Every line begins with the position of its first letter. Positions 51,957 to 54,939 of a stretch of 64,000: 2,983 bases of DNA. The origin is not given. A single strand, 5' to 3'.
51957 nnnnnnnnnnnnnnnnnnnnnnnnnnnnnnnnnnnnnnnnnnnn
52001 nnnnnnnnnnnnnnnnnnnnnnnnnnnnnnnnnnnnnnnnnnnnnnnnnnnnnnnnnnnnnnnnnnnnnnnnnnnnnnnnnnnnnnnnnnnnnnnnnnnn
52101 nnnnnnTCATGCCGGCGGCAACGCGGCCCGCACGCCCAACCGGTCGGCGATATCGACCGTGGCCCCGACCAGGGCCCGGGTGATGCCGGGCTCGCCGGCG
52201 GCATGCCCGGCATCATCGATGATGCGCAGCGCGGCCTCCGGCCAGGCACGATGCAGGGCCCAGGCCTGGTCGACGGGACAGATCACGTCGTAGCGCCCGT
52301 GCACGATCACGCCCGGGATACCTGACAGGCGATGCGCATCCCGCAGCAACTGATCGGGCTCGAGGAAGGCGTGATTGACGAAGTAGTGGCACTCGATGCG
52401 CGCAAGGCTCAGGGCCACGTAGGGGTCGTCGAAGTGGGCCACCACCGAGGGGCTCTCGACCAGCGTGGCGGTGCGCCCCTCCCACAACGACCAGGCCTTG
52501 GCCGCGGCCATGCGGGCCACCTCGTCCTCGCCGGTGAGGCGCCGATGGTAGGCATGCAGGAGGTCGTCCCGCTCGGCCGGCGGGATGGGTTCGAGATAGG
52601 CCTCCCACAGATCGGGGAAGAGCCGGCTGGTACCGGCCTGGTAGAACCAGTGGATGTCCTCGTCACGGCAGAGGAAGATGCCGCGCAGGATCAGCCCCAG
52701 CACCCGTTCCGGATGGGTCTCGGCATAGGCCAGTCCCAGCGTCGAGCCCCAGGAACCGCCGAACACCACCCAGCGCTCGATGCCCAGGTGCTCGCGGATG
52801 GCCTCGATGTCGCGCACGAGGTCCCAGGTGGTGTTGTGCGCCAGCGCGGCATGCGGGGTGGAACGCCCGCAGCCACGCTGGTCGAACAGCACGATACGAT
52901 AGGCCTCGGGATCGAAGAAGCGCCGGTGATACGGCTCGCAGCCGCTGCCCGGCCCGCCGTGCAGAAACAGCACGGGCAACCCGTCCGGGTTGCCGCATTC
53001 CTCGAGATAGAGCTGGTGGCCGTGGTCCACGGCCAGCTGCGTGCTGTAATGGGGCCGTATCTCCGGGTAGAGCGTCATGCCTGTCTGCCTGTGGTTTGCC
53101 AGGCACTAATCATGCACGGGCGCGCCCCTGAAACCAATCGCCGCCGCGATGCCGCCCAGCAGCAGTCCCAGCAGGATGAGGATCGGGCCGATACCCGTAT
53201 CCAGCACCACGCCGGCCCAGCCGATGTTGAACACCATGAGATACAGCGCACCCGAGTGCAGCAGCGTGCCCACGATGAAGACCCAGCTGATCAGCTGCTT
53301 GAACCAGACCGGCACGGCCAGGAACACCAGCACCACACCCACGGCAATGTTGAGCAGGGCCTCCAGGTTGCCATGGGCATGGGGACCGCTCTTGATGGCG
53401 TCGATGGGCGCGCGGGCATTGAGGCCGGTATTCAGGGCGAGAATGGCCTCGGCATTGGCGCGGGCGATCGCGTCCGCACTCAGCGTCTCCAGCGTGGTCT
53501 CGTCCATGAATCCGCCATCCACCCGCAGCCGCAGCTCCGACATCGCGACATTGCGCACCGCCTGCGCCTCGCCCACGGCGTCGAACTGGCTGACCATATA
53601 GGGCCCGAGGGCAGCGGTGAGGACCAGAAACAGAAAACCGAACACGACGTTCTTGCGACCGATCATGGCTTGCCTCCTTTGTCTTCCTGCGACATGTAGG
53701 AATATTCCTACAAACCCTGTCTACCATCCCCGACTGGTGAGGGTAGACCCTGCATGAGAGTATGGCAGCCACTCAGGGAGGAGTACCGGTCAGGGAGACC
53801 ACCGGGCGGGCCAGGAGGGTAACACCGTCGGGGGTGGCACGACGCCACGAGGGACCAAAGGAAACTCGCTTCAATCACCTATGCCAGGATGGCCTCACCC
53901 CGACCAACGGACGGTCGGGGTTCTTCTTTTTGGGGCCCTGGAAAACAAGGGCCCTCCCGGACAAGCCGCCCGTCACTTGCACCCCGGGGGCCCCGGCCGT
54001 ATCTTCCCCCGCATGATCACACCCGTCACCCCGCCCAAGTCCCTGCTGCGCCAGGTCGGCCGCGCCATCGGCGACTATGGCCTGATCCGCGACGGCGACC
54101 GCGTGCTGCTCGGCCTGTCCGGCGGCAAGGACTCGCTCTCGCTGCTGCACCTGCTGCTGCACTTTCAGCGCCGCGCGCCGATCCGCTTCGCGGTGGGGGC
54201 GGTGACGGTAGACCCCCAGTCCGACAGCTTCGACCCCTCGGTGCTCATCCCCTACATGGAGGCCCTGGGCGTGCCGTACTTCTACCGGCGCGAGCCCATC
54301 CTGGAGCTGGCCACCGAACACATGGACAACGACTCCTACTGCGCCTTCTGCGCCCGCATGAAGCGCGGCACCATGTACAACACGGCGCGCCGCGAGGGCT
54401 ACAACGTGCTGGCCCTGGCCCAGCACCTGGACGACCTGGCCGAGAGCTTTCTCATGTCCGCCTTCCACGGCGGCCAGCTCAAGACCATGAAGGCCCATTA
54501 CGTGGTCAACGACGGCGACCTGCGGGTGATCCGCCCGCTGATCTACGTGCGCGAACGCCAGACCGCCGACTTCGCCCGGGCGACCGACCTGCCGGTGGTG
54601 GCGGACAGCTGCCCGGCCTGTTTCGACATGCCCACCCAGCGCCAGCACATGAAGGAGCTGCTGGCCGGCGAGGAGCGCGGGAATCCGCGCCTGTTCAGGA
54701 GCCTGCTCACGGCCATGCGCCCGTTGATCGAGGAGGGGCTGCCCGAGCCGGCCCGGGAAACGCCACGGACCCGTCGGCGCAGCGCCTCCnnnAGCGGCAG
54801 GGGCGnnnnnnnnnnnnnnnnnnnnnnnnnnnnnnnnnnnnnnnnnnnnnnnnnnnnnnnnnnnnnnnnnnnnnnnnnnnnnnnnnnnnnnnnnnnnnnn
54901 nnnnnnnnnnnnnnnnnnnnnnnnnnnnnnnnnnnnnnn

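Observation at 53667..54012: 346-bp structured divergent region: 16-bp perfect palindrome, terminator-like hairpin plus a second hairpin, and an 84-codon uORF ending in ATGA overlap with ttcA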

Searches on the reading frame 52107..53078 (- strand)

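Call 17: search_protein_families(library=pfam, proteins=[window:52107-53078:-], max_evalue=0.01)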
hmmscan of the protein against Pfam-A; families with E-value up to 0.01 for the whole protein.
window:52107-53078:- (323 aa): 3 families
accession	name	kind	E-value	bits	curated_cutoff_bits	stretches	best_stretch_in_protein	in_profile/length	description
PF00561.26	Abhydrolase_1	-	1.7e-36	126.6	25.8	1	35-294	2-240/245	alpha/beta hydrolase fold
PF12146.15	Hydrolase_4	-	1.7e-12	47.6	27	1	58-292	30-232/239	Serine aminopeptidase, S33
PF03096.20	Ndr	-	0.00047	19.4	23.3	1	85-151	83-149/283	Ndr family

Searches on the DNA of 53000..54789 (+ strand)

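Call 3: search_rna_families(source=window, start=53000, end=54700, threshold=evalue, max_evalue=10, show_alignments=5)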
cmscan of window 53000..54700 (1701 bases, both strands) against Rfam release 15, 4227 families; matches with E-value up to 10: 3.
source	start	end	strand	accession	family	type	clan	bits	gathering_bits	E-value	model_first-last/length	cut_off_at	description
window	54162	54194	+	RF01333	CRISPR-DR20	Gene; CRISPR;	-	18.2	42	1.6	1-36/36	no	CRISPR RNA direct repeat element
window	54169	54193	-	RF02812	asponA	Gene; antisense;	-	13.1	113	0.45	54-78/295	no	anti ponA RNA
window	54105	54189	+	RF01390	isrG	Gene; sRNA;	-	11.1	100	3.2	1-279/279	no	isrG Hfq binding RNA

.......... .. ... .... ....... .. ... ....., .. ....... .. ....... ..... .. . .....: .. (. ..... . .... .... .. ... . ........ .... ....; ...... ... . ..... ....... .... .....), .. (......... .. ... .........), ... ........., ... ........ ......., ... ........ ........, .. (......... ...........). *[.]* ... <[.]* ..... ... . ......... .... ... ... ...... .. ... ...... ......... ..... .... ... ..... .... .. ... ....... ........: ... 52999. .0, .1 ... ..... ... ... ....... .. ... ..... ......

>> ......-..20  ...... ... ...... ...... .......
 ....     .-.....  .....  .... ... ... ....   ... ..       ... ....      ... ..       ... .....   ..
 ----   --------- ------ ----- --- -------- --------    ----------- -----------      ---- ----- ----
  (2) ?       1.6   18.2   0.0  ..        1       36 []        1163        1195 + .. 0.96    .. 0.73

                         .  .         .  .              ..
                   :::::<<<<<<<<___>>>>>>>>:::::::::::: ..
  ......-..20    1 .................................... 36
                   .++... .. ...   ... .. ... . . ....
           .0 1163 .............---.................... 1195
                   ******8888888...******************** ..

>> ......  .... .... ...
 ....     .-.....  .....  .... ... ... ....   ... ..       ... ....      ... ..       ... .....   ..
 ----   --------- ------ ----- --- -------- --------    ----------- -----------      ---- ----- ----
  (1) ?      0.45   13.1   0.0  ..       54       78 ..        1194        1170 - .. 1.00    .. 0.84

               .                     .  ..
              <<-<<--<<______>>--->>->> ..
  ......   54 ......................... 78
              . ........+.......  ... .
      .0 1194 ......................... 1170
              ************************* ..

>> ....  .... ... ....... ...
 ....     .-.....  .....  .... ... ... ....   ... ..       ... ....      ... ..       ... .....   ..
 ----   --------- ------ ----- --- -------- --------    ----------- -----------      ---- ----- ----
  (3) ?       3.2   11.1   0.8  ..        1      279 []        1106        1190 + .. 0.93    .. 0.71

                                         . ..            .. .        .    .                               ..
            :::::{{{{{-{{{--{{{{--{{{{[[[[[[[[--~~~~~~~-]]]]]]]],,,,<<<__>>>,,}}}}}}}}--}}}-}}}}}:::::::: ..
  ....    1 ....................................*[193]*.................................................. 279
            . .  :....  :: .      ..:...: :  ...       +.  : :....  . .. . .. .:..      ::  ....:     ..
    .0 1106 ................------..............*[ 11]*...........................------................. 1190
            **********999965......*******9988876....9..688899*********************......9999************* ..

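Call 22: search_rna_families(sources=[L001, L016, L019, L021, L023, L024, L026, L029, L030, L031], threshold=evalue, max_evalue=1)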
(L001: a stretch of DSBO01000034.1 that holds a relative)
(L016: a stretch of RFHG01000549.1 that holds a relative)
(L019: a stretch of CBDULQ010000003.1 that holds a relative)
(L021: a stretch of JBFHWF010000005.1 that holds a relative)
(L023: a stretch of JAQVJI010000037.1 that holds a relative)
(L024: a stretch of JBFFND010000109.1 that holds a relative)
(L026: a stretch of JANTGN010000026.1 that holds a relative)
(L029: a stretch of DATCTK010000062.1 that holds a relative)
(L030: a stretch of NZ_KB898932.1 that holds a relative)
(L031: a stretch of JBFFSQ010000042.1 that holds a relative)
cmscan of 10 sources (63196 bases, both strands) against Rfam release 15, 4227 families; matches with E-value up to 1: 5.
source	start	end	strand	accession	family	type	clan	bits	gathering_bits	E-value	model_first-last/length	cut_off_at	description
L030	4614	4698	+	RF04113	MIR1523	Gene; miRNA;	-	34.2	96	0.0036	1-92/92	no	MIR1523 microRNA precursor family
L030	1123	1206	+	RF03743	MIR7696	Gene; miRNA;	-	28.5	83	0.29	1-88/88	no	MIR7696 microRNA precursor family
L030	1123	1198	-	RF03818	MIR7994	Gene; miRNA;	-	27.6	100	0.44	1-90/90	no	MIR7994 microRNA precursor family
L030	1131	1198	-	RF03743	MIR7696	Gene; miRNA;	-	27.2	83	0.65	1-88/88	no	MIR7696 microRNA precursor family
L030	5990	6053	-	RF03360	mir-3156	Gene; miRNA;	-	26.5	76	0.61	1-77/77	no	mir-3156 microRNA precursor family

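Call 42: build_rna_model(alignment_id=A3, structure=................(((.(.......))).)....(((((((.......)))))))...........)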
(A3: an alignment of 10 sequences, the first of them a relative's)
Model R1 built from alignment A3 (10 sequences, 69 columns); structure: as given.
model positions 66; base pairs 11; branch points 1; effective number of sequences 2.81; information 0.85 bits per position. Calibrated on 0.2 Mb of random sequence (short: E-values are rough).
structure used (alignment columns):
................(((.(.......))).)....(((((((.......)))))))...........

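Call 43: search_with_rna_model(model_id=R1, sources=[window, L001, L002, L003, L004, L005, L006, L007, L008, L009, L010, L011, L012, L013, L014, L015, L016, L017, L018, L019, L020, L021, L022, L023, L024, L025, L026, L027, L028, L029, L030, L031, L032, L033, L034, L035, L036, L037, L038, L039, L040, L041, L042, L043, L044, L045, L046, L047, L048, L049, L050, L051, L052, L053, L054, L055, L056, L057, L058, L059, L060, L061, L062, L063, L064, L065, L066, L067, L068, L069, L070, L071, L072, L073, L074, L075, L076, L077, L078, L079, L080], max_evalue=1, make_alignment=true)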
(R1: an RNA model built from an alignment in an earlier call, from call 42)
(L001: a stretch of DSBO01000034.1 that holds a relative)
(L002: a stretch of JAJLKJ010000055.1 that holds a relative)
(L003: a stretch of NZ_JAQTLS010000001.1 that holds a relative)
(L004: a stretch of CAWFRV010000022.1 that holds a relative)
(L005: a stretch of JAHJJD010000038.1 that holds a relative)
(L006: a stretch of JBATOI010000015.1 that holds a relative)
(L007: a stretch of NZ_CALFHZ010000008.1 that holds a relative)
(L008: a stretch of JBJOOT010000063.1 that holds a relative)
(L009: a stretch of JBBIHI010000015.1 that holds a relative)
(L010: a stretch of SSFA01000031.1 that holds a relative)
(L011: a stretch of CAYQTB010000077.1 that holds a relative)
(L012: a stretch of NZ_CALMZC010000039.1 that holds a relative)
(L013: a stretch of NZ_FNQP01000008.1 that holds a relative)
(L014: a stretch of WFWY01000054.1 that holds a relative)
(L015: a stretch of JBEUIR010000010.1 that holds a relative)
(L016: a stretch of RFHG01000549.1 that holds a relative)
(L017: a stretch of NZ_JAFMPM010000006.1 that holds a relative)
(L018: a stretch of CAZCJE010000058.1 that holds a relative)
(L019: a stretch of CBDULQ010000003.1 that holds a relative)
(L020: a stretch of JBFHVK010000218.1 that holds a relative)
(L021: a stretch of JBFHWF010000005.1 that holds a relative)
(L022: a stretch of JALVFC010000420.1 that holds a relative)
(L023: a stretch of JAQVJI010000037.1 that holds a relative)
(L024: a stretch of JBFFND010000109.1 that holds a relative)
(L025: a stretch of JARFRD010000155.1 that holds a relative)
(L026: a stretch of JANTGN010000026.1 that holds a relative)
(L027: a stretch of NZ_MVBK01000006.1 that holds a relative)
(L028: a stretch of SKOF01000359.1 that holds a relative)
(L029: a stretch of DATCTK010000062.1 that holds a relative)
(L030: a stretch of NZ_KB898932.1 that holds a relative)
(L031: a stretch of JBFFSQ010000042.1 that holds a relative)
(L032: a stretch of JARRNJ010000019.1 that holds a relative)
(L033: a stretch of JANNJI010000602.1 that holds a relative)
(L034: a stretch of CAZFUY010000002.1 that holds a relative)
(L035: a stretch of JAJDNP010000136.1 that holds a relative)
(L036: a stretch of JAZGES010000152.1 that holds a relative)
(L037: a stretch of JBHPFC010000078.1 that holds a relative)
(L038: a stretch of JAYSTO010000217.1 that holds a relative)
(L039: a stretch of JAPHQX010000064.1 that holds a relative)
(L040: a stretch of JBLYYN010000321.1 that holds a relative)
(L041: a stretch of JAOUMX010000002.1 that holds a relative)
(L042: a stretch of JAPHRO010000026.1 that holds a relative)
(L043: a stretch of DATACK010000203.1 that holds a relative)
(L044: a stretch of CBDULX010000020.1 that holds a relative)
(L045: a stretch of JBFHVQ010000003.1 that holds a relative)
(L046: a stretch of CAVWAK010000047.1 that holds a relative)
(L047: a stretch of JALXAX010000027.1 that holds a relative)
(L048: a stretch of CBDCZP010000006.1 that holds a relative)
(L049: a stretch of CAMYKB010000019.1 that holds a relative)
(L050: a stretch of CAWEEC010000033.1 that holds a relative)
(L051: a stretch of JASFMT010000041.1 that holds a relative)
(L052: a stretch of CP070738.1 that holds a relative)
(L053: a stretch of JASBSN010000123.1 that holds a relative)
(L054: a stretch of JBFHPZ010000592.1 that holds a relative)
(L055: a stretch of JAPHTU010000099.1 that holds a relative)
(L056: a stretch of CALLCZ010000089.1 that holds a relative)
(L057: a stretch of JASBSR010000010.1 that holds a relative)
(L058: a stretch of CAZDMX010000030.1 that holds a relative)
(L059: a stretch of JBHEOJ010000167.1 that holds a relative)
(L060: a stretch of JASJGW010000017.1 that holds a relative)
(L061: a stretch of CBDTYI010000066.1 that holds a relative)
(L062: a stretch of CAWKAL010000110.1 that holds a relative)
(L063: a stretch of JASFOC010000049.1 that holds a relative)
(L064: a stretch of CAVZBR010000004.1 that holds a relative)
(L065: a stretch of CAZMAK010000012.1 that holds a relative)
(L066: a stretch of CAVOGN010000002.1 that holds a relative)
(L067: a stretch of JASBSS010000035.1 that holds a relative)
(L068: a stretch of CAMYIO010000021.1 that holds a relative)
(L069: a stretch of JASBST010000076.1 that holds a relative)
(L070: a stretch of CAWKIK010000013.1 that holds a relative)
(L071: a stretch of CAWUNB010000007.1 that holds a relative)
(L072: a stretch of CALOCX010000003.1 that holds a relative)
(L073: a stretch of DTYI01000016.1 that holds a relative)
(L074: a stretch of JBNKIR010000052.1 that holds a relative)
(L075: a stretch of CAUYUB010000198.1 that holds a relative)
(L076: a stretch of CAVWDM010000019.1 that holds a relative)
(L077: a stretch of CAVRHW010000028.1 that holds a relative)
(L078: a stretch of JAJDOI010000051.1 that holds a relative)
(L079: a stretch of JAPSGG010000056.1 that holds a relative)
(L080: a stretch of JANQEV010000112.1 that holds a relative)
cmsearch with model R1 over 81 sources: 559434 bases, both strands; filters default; matches with E-value up to 1: 29.
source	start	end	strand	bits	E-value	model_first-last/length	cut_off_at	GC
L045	2544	2609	+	87.9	5.2e-16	1-66/66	no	0.5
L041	2641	2705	+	85.1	2e-15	1-66/66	no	0.45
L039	2634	2698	+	84.3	3e-15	1-66/66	no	0.49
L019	2603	2670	+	81.1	1.5e-14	1-66/66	no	0.47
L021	2845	2909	+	80.7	1.7e-14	1-66/66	no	0.52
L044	2604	2670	+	77.5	8.3e-14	1-66/66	no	0.51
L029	2809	2874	+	76.9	1.1e-13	1-66/66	no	0.5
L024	621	686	+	75.3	2.4e-13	1-66/66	no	0.5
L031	2470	2534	+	72.6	9.3e-13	1-66/66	no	0.46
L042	2809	2874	+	72.4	1e-12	1-66/66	no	0.5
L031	2787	2851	+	71.3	1.7e-12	1-66/66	no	0.46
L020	1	30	+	33.9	0.00016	37-66/66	5'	0.57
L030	2860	2925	+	33.1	0.00024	1-66/66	no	0.59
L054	53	109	+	32.9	0.00028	1-66/66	no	0.54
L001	2878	2939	+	31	0.00069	1-66/66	no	0.55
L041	2806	2937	+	30.1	0.0011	1-66/66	no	0.44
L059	2456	2525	+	28.8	0.002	1-66/66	no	0.59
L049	2885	2944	+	26.7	0.0056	1-66/66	no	0.58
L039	2873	2934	+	26.6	0.0059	1-66/66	no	0.5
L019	2861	2912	+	23.8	0.024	15-66/66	no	0.56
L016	2826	2888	+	22.2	0.053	1-66/66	no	0.62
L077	1060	1117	+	21.5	0.075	1-66/66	no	0.47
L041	2672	2713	-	20.6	0.12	17-59/66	no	0.4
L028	2438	2495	-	19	0.25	1-66/66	no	0.59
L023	2890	2959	+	17.6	0.5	1-66/66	no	0.6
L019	2636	2678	-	17.5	0.51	17-60/66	no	0.47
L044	2636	2679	-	16.4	0.9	17-60/66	no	0.48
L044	2855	2893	+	16.3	0.96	17-57/66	no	0.62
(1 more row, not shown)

Alignment A4: 29 matches aligned to the model, 171 columns, each read 5' to 3' on its own strand. Consensus structure (alignment columns), stored with it:
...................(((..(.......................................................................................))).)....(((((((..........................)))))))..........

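Call 61: search_with_rna_model(model_id=R1, sources=[window, L001, L016, L023, L026, L030, L059, L049, L054, L019, L021, L024, L029, L031, L042, L045, L191, L157, L134, L131, L103, L144], max_evalue=0.01, make_alignment=true)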
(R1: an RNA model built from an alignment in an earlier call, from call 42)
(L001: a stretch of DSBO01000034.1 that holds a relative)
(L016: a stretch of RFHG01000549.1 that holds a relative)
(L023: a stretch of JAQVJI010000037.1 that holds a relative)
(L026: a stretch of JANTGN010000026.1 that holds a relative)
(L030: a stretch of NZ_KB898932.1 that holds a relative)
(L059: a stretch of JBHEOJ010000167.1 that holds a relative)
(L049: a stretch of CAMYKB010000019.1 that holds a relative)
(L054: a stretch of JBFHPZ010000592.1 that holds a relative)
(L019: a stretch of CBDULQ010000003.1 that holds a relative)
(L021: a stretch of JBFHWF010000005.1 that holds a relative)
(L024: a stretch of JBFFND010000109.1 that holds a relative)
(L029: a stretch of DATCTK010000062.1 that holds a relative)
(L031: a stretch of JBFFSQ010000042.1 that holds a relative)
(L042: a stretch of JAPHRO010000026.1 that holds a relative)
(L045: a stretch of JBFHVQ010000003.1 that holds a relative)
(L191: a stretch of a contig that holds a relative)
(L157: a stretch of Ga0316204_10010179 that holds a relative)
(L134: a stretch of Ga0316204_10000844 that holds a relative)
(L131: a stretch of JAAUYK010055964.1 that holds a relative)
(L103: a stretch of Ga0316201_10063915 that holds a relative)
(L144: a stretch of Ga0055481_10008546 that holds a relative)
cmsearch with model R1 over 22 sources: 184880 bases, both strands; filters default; matches with E-value up to 0.01: 19.
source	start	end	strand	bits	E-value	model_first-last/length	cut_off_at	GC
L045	2544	2609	+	87.9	1.7e-16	1-66/66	no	0.5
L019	2603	2670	+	81.1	4.8e-15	1-66/66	no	0.47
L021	2845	2909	+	80.7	5.6e-15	1-66/66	no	0.52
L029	2809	2874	+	76.9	3.8e-14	1-66/66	no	0.5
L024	621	686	+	75.3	8e-14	1-66/66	no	0.5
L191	163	229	-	73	2.6e-13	1-66/66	no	0.49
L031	2470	2534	+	72.6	3.1e-13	1-66/66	no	0.46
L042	2809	2874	+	72.4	3.4e-13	1-66/66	no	0.5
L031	2787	2851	+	71.3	5.7e-13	1-66/66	no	0.46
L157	2945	3008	-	70.5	8.6e-13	1-66/66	no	0.52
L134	1072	1135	-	68.7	2.1e-12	1-66/66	no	0.52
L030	2860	2925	+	33.1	8e-05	1-66/66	no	0.59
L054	53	109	+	32.9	9.1e-05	1-66/66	no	0.54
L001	2878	2939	+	31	0.00023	1-66/66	no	0.55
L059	2456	2525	+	28.8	0.00067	1-66/66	no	0.59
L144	367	431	+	26.9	0.0017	1-66/66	no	0.49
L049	2885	2944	+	26.7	0.0018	1-66/66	no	0.58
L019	2861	2912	+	23.8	0.0079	15-66/66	no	0.56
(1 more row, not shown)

Alignment A5: 19 matches aligned to the model, 84 columns, each read 5' to 3' on its own strand. Consensus structure (alignment columns), stored with it:
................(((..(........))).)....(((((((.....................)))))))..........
